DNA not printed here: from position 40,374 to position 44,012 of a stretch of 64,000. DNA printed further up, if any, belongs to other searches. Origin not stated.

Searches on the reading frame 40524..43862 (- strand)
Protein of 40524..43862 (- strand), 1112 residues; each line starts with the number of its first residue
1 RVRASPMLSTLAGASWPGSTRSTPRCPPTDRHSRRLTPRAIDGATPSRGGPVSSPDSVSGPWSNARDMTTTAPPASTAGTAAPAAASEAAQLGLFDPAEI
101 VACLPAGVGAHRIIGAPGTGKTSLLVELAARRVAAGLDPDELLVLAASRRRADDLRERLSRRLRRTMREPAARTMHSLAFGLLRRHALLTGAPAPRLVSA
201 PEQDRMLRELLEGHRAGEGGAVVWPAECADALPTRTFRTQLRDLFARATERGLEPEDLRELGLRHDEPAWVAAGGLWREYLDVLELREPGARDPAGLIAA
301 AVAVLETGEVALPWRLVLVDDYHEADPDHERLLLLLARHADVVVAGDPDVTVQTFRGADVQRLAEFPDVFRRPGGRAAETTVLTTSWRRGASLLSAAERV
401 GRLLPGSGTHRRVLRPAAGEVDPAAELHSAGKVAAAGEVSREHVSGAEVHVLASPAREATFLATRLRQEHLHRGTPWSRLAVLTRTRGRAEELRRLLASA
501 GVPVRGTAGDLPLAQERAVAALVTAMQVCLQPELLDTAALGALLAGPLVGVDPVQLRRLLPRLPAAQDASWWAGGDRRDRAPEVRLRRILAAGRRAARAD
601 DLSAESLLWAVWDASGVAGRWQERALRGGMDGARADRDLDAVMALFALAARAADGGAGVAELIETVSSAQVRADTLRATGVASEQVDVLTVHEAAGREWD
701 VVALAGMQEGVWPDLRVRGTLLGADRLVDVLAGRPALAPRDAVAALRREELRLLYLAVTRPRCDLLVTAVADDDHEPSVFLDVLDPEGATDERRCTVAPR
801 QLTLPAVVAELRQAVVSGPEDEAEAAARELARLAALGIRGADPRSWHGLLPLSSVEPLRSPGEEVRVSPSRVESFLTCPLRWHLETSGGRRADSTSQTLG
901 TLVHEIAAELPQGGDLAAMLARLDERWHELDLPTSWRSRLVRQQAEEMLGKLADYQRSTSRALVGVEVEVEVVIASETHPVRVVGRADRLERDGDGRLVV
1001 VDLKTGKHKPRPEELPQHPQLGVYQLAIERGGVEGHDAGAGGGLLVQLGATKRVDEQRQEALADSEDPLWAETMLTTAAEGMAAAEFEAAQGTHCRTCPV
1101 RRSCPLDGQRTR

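Call 65: search_protein_families(library=pfam, proteins=[window:40524-43862:-], max_evalue=0.00001)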
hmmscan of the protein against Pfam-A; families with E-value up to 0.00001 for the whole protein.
window:40524-43862:- (1112 aa): 5 families
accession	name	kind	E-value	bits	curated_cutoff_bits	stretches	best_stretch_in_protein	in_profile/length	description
PF12705.13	PDDEXK_1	-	7.4e-49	167.4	22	1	866-1105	1-247/247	PD-(D/E)XK nuclease superfamily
PF00580.27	UvrD-helicase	-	8.6e-26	91.6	23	1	111-368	16-268/271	UvrD/REP helicase N-terminal domain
PF13361.12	UvrD_C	-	3.5e-14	53.4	25.6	1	638-769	237-347/350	UvrD-like helicase C-terminal domain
PF13245.12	AAA_19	-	6.2e-10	39.8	25.1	1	113-355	16-133/134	AAA domain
PF10926.14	DUF2800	-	1.3e-06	28.3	21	1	867-1105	4-233/368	Protein of unknown function (DUF2800)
